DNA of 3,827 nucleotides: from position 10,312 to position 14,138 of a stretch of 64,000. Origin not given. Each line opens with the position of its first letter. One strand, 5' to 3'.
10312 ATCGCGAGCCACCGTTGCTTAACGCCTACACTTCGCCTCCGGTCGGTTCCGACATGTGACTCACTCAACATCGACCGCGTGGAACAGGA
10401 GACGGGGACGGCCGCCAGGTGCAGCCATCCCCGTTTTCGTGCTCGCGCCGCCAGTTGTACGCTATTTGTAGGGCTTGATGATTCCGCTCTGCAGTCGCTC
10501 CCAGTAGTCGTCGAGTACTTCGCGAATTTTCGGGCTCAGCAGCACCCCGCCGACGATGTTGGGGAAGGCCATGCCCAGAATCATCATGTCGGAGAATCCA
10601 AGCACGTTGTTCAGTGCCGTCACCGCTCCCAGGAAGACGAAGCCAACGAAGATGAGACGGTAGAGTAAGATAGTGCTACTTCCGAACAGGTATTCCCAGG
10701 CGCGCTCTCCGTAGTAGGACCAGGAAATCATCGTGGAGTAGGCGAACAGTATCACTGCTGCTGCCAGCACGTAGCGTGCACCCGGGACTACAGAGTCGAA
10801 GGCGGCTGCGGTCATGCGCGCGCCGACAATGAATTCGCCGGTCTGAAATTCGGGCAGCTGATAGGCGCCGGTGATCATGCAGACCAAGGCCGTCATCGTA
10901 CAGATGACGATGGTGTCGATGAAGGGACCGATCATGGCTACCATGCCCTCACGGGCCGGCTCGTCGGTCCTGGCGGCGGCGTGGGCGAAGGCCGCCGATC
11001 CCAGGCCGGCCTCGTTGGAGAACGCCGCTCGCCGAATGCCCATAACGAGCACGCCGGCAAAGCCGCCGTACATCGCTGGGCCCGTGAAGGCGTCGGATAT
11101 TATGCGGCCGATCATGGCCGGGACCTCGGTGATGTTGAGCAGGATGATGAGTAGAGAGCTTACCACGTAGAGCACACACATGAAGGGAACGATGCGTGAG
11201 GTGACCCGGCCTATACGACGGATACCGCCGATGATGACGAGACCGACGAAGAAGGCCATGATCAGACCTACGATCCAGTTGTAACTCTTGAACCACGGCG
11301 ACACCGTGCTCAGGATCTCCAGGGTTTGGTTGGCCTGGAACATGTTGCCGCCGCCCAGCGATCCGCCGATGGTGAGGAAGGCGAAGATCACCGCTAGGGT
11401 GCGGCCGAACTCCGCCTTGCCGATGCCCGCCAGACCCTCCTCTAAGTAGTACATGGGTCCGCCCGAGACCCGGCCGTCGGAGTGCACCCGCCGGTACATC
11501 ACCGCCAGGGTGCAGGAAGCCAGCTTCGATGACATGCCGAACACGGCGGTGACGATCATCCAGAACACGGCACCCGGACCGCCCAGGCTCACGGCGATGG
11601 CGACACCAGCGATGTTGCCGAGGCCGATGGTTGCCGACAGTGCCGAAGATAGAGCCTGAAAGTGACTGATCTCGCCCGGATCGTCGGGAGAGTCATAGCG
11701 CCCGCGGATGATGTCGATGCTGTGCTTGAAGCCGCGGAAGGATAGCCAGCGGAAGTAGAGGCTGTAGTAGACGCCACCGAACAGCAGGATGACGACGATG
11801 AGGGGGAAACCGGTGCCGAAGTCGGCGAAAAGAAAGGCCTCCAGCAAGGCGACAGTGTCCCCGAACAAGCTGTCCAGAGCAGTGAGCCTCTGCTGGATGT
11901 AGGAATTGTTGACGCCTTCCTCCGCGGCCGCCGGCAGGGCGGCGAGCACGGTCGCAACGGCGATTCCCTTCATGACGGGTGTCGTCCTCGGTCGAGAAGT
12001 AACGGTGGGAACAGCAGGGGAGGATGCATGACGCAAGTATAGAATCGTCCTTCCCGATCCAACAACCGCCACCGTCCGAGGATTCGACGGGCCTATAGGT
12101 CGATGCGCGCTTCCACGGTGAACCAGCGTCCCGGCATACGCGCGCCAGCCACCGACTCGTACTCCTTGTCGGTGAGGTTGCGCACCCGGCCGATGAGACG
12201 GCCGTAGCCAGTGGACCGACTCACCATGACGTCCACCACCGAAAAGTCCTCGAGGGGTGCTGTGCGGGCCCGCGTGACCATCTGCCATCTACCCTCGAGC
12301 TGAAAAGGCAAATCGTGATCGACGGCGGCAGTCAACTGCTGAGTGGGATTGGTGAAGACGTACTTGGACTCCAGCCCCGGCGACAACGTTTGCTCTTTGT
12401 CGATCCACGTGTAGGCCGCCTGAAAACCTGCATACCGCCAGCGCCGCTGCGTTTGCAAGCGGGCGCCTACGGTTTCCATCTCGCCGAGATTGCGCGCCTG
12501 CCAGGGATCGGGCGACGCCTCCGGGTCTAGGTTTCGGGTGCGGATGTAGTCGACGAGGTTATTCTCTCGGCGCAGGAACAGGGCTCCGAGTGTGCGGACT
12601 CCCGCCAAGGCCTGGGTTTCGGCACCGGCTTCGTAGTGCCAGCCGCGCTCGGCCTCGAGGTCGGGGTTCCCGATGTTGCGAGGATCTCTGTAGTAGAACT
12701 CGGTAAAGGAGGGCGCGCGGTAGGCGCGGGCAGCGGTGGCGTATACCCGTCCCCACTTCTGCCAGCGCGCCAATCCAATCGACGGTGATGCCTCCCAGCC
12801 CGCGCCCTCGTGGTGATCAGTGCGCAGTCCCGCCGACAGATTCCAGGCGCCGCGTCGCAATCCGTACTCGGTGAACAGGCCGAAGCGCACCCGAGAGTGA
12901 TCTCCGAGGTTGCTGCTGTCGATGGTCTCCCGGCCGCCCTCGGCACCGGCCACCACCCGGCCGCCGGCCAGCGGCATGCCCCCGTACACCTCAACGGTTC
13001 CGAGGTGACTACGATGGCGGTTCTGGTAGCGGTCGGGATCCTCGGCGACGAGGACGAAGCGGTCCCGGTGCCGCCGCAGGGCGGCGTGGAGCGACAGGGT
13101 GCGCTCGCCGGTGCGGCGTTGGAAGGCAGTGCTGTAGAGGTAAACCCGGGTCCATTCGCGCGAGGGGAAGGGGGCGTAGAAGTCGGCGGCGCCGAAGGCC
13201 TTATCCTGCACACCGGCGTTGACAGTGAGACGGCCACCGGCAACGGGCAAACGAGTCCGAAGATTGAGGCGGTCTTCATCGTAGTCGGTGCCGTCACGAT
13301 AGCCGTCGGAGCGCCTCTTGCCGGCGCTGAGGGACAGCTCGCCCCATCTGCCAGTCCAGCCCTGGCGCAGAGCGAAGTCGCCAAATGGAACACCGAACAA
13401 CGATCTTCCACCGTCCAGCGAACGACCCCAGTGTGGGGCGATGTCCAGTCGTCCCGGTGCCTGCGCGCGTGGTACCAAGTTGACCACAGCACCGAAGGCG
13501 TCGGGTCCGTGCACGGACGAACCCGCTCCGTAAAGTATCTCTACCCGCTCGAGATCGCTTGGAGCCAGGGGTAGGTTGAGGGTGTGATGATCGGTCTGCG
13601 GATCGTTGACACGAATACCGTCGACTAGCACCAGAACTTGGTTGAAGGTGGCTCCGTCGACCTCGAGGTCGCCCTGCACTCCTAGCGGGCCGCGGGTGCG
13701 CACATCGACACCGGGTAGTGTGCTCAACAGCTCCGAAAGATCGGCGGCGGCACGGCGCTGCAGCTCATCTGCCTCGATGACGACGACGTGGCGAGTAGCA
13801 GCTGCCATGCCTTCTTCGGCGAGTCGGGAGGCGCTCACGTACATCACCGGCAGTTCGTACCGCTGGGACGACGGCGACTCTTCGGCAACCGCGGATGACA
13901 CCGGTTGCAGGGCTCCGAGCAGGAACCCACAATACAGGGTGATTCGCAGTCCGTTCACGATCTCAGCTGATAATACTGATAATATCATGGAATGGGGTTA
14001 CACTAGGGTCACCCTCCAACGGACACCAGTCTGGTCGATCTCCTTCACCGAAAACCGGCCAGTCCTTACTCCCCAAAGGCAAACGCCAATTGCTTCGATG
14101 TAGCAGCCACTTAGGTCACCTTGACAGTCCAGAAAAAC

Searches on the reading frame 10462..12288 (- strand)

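Call 64: search_protein_families(library=pfam, proteins=[window:10462-12288:-], max_evalue=0.0001)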
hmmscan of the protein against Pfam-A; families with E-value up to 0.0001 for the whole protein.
window:10462-12288:- (608 aa): 1 family
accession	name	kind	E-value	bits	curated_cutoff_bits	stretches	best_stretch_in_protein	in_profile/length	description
PF01235.23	Na_Ala_symp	-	4.5e-130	434.9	24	1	202-605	8-389/392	Sodium:alanine symporter family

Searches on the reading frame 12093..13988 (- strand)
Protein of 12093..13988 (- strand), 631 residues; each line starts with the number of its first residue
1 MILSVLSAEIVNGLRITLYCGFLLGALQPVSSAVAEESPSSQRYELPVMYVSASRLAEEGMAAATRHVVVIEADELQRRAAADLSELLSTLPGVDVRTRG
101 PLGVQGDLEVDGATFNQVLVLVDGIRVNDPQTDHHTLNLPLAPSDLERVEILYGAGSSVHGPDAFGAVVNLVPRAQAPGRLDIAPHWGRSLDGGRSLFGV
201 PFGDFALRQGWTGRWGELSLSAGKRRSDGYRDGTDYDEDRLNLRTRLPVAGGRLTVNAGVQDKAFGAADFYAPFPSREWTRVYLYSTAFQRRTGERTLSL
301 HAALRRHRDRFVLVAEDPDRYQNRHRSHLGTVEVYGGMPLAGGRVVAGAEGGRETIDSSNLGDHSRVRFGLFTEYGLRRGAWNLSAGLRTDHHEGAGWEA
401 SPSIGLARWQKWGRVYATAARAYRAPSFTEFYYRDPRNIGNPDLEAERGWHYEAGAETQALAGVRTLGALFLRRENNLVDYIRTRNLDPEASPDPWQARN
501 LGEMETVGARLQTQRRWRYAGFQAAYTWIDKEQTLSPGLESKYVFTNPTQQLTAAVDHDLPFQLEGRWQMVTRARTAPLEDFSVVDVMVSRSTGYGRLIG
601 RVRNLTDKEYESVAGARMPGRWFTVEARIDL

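Call 64: search_protein_families(library=pfam, proteins=[window:12093-13988:-], max_evalue=0.0001)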
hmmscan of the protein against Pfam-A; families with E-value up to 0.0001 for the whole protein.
window:12093-13988:- (631 aa): 2 families
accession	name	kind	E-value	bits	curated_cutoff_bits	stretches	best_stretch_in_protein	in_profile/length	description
PF00593.30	TonB_dep_Rec_b-barrel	-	1.1e-28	101.8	27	1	210-605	42-436/436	TonB dependent receptor-like, beta-barrel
PF07715.20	Plug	-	1.2e-18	68.1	23.9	1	65-168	6-107/107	TonB-dependent Receptor Plug Domain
